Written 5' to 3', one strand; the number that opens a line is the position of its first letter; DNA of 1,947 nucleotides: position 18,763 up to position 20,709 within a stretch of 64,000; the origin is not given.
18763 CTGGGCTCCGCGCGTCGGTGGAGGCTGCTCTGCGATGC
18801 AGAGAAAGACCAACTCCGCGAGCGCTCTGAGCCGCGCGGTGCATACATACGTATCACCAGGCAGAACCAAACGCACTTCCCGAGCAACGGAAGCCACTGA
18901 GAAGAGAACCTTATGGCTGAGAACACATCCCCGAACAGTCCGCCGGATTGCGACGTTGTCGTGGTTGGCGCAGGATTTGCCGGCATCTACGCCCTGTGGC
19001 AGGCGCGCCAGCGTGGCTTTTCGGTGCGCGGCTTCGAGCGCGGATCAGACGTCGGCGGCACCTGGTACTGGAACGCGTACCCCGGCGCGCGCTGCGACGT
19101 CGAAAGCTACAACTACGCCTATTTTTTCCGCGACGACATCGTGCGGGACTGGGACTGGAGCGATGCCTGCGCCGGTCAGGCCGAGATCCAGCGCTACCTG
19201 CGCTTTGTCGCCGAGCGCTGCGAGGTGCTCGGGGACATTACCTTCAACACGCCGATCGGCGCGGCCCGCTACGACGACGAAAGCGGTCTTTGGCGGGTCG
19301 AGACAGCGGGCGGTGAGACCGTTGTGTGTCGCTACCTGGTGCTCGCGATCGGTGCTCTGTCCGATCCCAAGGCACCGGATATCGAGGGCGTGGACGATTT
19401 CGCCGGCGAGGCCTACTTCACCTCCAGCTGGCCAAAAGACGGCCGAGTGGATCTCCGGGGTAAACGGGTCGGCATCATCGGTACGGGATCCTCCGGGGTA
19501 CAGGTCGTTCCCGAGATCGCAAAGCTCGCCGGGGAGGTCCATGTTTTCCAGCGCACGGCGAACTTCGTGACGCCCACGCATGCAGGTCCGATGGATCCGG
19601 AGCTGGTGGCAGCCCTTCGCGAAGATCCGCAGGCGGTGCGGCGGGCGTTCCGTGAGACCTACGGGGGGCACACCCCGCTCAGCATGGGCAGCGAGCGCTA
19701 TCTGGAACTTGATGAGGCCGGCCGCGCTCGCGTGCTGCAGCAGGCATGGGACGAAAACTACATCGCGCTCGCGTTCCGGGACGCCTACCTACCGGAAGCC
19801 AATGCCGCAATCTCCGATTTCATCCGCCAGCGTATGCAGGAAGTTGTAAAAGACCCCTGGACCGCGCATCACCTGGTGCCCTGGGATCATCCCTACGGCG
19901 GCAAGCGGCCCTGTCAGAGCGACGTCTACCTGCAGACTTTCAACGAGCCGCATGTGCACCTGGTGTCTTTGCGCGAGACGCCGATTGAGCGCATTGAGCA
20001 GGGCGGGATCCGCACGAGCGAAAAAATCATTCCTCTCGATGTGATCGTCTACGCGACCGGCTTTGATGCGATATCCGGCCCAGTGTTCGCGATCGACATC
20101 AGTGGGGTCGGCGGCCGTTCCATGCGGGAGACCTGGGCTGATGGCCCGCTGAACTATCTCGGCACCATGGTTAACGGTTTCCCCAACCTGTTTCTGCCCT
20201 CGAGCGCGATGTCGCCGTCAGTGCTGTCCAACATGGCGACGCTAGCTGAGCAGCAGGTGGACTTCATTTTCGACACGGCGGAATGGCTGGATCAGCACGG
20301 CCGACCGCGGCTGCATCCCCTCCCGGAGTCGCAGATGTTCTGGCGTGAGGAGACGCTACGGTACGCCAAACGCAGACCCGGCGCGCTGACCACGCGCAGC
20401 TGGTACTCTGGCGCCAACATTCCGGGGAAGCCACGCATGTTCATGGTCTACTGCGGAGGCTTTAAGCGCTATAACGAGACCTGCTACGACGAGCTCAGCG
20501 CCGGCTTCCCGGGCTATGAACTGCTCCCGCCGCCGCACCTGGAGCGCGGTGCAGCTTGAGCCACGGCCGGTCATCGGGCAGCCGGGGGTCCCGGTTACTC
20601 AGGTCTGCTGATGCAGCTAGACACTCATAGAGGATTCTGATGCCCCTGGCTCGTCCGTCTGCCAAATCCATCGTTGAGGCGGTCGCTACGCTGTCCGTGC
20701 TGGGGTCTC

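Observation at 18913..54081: Four paralogous Baeyer-Villiger-type monooxygenases in 36 kb, all with the same non-canonical fingerprint (His replaced by Leu/Phe)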

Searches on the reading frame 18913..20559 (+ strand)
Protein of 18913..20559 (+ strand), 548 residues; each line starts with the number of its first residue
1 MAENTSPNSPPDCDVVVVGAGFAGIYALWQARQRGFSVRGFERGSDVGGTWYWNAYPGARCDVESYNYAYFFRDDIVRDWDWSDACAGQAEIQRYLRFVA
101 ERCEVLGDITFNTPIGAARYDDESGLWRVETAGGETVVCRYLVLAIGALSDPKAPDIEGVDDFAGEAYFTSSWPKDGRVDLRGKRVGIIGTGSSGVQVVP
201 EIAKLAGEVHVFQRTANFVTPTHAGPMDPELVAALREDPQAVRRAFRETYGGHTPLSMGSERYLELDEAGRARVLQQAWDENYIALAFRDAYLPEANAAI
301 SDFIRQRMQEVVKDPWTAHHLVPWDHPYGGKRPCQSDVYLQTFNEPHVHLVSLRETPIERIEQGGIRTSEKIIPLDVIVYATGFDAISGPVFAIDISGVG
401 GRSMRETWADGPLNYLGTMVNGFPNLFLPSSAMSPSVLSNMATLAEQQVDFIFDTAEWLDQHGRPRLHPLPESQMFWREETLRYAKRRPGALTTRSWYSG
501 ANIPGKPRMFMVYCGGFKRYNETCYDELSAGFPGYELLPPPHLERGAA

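Call 7: search_protein_families(library=pfam, proteins=[window:18913-20559:+])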
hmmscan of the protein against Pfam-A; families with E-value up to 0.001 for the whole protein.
window:18913-20559:+ (548 aa): 7 families
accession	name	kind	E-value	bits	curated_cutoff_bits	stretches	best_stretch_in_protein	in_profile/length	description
PF07992.20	Pyr_redox_2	-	3.6e-14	53.3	26.1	1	14-226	2-184/291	Pyridine nucleotide-disulphide oxidoreductase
PF01266.30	DAO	-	2.3e-12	47.6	27.9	2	14-55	1-43/353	FAD dependent oxidoreductase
PF13738.12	Pyr_redox_3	-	1.2e-10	41.6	30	1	16-217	1-198/305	Pyridine nucleotide-disulphide oxidoreductase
PF00743.25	FMO-like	-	3.6e-10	39.4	22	1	15-219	4-219/532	Flavin-binding monooxygenase-like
PF13450.12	NAD_binding_8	-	5.7e-10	39.8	21.9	1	17-65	1-49/68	NAD(P)-binding Rossmann-like domain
PF13434.12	Lys_Orn_oxgnase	-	9.7e-08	32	21.3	1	90-218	95-225/339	L-lysine 6-monooxygenase/L-ornithine 5-monooxygenase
PF03486.20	HI0933_like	-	3.1e-06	27.3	50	0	14-48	2-36/244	HI0933-like protein Rossmann domain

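Call 38: search_solved_structures(query=window:18913-20559:+, show_alignments=1, max_evalue=1e-80)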
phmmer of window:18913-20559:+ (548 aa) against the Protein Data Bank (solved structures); distinct sequences matched with E-value up to 1e-80: 33.
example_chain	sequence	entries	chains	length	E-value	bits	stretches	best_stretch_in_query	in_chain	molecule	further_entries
1w4x_A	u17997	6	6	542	6.9e-147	493.9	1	9-537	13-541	PHENYLACETONE MONOOXYGENASE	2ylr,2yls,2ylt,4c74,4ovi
2ylw_A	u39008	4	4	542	1.6e-146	492.7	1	9-537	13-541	PHENYLACETONE MONOOXYGENASE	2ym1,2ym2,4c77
2ylx_A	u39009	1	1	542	8.7e-146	490.3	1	9-537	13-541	PHENYLACETONE MONOOXYGENASE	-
2ylz_A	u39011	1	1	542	1.1e-145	490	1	9-537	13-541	PHENYLACETONE MONOOXYGENASE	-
4d03_A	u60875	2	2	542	3.7e-145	488.2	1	9-537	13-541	PHENYLACETONE MONOOXYGENASE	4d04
8xg7_A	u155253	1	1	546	6.1e-144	484.2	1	9-538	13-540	Phenylacetone monooxygenase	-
8xg9_A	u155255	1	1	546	6.3e-144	484.1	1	9-538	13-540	Phenylacetone monooxygenase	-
8xg8_A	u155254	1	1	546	8.5e-144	483.7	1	9-538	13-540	Phenylacetone monooxygenase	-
4ap1_A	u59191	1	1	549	4.9e-130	438.3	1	11-538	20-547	STEROID MONOOXYGENASE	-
4aos_A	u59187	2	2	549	5.5e-130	438.1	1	11-538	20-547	STEROID MONOOXYGENASE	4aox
4ap3_A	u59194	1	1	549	7e-130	437.7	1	11-538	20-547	STEROID MONOOXYGENASE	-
5m0z_A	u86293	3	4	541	5e-128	431.6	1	8-537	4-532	Cyclohexanone Monooxygenase from Thermocrispum municipale. | Cyclohexanone Monooxygenase from Thermocrispum municipale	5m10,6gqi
7v8o_A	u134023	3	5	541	1.2e-127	430.4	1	8-537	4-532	Cyclohexanone Monooxygenase from Thermocrispum municipale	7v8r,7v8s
3uov_A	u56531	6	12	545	2.7e-112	379.7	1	10-537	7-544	OTEMO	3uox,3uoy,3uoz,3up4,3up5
6jdk_A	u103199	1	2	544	7.3e-109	368.4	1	13-535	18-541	Baeyer-Villiger monooxygenase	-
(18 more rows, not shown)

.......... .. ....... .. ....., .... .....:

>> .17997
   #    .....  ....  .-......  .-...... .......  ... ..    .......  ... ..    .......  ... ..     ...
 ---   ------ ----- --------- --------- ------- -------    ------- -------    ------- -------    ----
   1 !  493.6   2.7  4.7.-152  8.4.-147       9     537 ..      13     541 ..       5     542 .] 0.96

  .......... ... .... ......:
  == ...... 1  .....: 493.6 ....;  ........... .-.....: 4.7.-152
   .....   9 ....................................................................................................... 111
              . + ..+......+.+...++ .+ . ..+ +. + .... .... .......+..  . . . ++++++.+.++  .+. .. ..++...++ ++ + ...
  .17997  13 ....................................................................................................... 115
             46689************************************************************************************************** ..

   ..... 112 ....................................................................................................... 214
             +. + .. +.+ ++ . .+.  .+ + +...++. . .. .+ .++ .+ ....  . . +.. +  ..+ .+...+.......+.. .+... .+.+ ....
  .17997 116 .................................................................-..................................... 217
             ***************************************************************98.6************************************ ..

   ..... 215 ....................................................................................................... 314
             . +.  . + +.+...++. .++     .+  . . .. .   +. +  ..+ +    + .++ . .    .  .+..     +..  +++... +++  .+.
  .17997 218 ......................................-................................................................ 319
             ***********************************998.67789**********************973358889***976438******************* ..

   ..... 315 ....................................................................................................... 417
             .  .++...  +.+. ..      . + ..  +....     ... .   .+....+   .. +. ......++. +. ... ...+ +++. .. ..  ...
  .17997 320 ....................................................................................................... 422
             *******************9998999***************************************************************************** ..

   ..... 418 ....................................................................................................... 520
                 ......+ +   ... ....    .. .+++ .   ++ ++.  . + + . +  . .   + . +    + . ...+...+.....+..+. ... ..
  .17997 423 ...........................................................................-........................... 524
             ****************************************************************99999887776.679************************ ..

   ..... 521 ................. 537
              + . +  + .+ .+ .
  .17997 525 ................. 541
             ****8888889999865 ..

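Call 41: search_protein_families(library=ncbifam, proteins=[window:18913-20559:+], max_evalue=0.00001)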
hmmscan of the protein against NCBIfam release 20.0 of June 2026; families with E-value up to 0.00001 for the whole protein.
window:18913-20559:+ (548 aa): 5 families
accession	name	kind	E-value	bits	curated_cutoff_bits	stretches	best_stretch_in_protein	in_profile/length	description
NF045818.1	Neo-PentlctneDsynPtlE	equivalog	2.4e-76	257.1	1100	1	12-487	48-532/587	neopentalenolactone/pentalenolactone D synthase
NF040505.1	ArsO_flavin_mono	equivalog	2.7e-14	53.4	425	1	13-220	1-197/346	ArsO family NAD(P)H-dependent flavin-containing monooxygenase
NF009410.0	PRK12771.1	subfamily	3.4e-08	32.5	516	0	12-50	138-176/566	NAD(P)-binding protein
TIGR02053.1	MerA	equivalog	2.4e-07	30.1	454.45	0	111-220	104-204/465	mercury(II) reductase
TIGR01292.1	TRX_reduct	equivalog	9.4e-06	24.6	343.45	0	123-218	85-176/300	thioredoxin-disulfide reductase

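Call 44: find_homologous_proteins(query=window:18913-20559:+, max_evalue=1e-50)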
Query window:18913-20559:+ (548 aa): 7999 proteins with E <= 1e-50 among 8000 candidates; the best 120 are listed.
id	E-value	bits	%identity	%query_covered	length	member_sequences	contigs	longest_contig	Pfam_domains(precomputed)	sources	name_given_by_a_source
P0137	0.0e+0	1288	99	100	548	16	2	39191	PF01266.31,PF13434.13,PF00743.26,PF13450.13,PF07992.21,PF13738.13,PF03486.21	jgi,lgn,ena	jgi:cation diffusion facilitator CzcD-associated flavoprotein CzcO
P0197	0.0e+0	1094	85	97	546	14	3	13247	PF01266.31,PF13434.13,PF00743.26,PF13450.13,PF07992.21,PF13738.13,PF03486.21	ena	-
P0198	0.0e+0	1070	81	100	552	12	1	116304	PF01266.31,PF13434.13,PF00743.26,PF13450.13,PF07992.21,PF13738.13,PF03486.21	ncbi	-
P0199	0.0e+0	1061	82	99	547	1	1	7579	PF01266.31,PF13434.13,PF00743.26,PF13450.13,PF07992.21,PF13738.13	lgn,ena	-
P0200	0.0e+0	1055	83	97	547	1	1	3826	PF01266.31,PF13434.13,PF00743.26,PF13450.13,PF07992.21,PF13738.13,PF03486.21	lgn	-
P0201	0.0e+0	1054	82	99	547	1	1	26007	PF01266.31,PF13434.13,PF00743.26,PF13450.13,PF07992.21,PF13738.13,PF03486.21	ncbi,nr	ncbi:MAG: NAD(P)/FAD-dependent oxidoreductase [Gammaproteobacteria bacterium]|nr:NAD(P)/FAD-dependen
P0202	0.0e+0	1054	81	100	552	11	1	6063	PF01266.31,PF13434.13,PF00743.26,PF13450.13,PF07992.21,PF13738.13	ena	-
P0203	0.0e+0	1054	81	100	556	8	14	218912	PF01266.31,PF13434.13,PF00743.26,PF13450.13,PF07992.21,PF13738.13,PF03486.21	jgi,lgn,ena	-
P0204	0.0e+0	1053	82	99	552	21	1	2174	PF01266.31,PF13434.13,PF00743.26,PF13450.13,PF07992.21,PF13738.13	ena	-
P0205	0.0e+0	1052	83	96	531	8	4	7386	PF01266.31,PF13434.13,PF00743.26,PF13450.13,PF07992.21,PF13738.13,PF03486.21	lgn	-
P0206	0.0e+0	1051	82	99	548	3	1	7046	PF01266.31,PF13434.13,PF00743.26,PF13450.13,PF07992.21,PF13738.13,PF03486.21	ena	-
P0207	0.0e+0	1051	79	100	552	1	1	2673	PF01266.31,PF13434.13,PF00743.26,PF13450.13,PF07992.21,PF13738.13,PF03486.21,PF01262.28,PF01134.29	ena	-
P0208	0.0e+0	1051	82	98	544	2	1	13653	PF01266.31,PF13434.13,PF00743.26,PF13450.13,PF07992.21,PF13738.13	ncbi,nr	ncbi:MAG: NAD(P)/FAD-dependent oxidoreductase [Gammaproteobacteria bacterium]|nr:NAD(P)/FAD-dependen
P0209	0.0e+0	1050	80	100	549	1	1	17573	PF01266.31,PF13434.13,PF00743.26,PF13450.13,PF07992.21,PF13738.13,PF03486.21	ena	-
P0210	0.0e+0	1049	81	99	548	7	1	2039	PF01266.31,PF13434.13,PF00743.26,PF13450.13,PF07992.21,PF13738.13,PF03486.21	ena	-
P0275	4.6e-281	952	72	98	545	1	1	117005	PF13434.13,PF00743.26,PF13450.13,PF07992.21,PF13738.13,PF03486.21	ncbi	-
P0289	8.6e-278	941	74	98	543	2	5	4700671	PF01266.31,PF13434.13,PF00743.26,PF13450.13,PF07992.21,PF13738.13,PF03486.21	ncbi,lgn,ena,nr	ncbi:MAG: hypothetical protein TEF_19430 [Rhizobiales bacterium NRL2]|nr:MAG: hypothetical protein T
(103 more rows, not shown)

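Call 46: search_protein_representatives(alignment_id=A1)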
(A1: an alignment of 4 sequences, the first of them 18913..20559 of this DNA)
Query: 4 sequences, 551 profile positions. Proteins with E-value up to 0.001 (for the whole library): 37277; up to 1e-10: 19875; up to 1e-30: 5688. The best 150 are listed.
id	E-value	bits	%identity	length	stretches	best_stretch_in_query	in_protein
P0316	1.4e-216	736.7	-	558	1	10-549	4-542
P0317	2.1e-215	732.9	-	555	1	8-548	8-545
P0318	1.6e-213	726.7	-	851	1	14-549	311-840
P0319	9.4e-208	707.6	-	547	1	10-549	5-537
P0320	5.1e-206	701.9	-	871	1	6-547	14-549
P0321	1.0e-204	697.6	-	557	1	5-548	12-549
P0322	2.5e-202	689.7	-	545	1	9-549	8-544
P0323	1.1e-201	687.5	-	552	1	12-550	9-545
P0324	4.6e-199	678.9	-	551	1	8-549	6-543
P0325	4.3e-198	675.7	-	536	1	15-548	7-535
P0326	4.7e-196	669.0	-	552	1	10-548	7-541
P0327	2.1e-195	666.9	-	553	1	13-549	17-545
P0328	8.8e-195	664.8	-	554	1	4-546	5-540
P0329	1.1e-194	664.5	-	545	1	5-546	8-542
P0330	1.5e-194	664.0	-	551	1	8-547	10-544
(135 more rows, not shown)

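Call 52: find_encoding_contigs(protein=P0289, flank=6000, max_places=2)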
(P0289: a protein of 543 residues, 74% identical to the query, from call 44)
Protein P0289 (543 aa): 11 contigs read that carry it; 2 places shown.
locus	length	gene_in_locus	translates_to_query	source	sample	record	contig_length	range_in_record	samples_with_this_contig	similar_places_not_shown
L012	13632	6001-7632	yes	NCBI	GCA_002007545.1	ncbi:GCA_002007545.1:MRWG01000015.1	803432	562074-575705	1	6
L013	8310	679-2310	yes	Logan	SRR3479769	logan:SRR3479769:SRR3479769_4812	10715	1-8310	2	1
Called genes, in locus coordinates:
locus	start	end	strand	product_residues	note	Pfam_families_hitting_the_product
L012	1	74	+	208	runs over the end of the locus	PF13409:GST_N_2 (weak)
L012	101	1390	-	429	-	PF12837:Fer4_6 (faint), PF12838:Fer4_7, PF13183:Fer4_8, PF13237:Fer4_10 (faint), PF13484:Fer4_16 (weak), PF13534:Fer4_17, PF02754:CCG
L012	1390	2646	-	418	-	PF01565:FAD_binding_4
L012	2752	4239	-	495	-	PF01565:FAD_binding_4, PF02913:FAD-oxidase_C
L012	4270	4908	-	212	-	PF00702:Hydrolase, PF13419:HAD_2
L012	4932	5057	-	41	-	PF00444:Ribosomal_L36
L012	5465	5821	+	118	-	PF04343:DUF488, PF22751:DUF488-N3a, PF22752:DUF488-N3i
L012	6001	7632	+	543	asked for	PF00743:FMO-like, PF01266:DAO (faint), PF03486:HI0933_like (faint), PF07992:Pyr_redox_2, PF13450:NAD_binding_8, PF13738:Pyr_redox_3, PF13434:Lys_Orn_oxgnase (weak)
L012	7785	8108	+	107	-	-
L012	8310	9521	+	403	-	PF02515:CoA_transf_3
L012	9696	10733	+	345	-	PF03480:DctP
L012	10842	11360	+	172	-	PF04290:DctQ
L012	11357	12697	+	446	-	PF06808:DctM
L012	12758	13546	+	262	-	PF00106:adh_short, PF08659:KR, PF23441:SDR (weak), PF01370:Epimerase (weak), PF13561:adh_short_C2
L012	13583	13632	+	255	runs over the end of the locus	PF00106:adh_short, PF08659:KR, PF23441:SDR, PF01370:Epimerase, PF13561:adh_short_C2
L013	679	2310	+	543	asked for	PF00743:FMO-like, PF01266:DAO (faint), PF03486:HI0933_like (faint), PF07992:Pyr_redox_2, PF13450:NAD_binding_8, PF13738:Pyr_redox_3, PF13434:Lys_Orn_oxgnase (weak)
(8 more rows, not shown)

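Call 53: find_encoding_contigs(protein=P0275, flank=6000, max_places=2)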
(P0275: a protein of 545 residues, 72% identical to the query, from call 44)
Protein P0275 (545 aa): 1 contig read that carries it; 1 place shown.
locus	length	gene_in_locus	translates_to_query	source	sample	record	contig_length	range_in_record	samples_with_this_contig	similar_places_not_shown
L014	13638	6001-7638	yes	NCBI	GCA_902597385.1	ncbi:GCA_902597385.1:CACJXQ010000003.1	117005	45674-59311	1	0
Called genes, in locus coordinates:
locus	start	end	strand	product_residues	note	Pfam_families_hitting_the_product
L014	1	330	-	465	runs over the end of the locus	PF00209:SNF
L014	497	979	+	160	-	PF01668:SmpB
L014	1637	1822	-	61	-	-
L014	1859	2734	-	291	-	PF00487:FA_desaturase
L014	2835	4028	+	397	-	PF00144:Beta-lactamase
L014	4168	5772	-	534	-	PF00070:Pyr_redox (faint), PF00743:FMO-like, PF01266:DAO (faint), PF03486:HI0933_like (faint), PF07992:Pyr_redox_2, PF13450:NAD_binding_8 (weak), PF13738:Pyr_redox_3 (weak), PF13434:Lys_Orn_oxgnase (weak), +1 more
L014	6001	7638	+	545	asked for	PF00743:FMO-like, PF03486:HI0933_like (faint), PF07992:Pyr_redox_2, PF13434:Lys_Orn_oxgnase (faint), PF13450:NAD_binding_8, PF13738:Pyr_redox_3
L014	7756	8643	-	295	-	PF02826:2-Hacid_dh_C (weak), PF03446:NAD_binding_2, PF03807:F420_oxidored (weak), PF14833:NAD_binding_11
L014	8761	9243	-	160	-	PF00293:NUDIX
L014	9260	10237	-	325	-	PF00056:Ldh_1_N, PF02866:Ldh_1_C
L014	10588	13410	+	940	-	PF16078:2-oxogl_dehyd_N, PF00676:E1_dh, PF02779:Transket_pyr, PF16870:OxoGdeHyase_C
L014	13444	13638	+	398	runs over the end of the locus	PF00364:Biotin_lipoyl, PF25917:BSH_RND (faint), PF25973:BSH_CzcB (faint), PF02817:E3_binding, PF00198:2-oxoacid_dh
